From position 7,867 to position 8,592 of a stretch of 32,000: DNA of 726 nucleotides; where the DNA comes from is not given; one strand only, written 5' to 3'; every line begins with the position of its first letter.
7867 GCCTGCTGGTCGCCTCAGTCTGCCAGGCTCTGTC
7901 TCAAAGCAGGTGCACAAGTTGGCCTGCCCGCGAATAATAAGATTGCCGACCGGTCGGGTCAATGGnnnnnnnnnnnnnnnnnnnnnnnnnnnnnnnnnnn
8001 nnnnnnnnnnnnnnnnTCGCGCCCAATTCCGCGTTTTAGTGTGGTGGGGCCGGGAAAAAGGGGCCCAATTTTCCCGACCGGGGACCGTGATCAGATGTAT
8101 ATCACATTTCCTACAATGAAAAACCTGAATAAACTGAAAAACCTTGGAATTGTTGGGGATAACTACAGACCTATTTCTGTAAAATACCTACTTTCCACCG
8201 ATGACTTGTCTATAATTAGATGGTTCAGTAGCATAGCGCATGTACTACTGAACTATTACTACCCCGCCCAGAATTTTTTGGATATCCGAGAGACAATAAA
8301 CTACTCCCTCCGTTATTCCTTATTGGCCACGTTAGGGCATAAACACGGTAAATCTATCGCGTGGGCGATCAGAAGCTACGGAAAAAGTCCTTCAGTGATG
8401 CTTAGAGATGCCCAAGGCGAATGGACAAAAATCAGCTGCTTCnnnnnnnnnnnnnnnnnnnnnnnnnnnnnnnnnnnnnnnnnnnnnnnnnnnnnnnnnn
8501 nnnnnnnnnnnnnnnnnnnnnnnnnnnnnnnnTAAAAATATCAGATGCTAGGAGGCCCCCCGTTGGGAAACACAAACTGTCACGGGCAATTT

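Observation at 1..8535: An 8.5-kb reading frame with zero TAA/TAG runs through a repeat-saturated group II intron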

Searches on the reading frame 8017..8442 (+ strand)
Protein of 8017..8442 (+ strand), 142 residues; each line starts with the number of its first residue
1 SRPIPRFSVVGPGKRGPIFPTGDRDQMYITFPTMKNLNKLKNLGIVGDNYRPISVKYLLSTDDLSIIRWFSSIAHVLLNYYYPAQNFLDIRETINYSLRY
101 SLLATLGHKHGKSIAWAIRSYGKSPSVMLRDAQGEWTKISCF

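Call 54: find_related_loci(query=window:8017-8442:+, collection=metagenome_contigs, flank=10000)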
Query seq(142 aa) (142 aa) in metagenome_contigs; peptide patterns used: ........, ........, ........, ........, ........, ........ (x = any residue, [..] = any of these).
132 stretches matched a pattern, but none encodes a relative of the query by tblastn (E <= 1e-3).
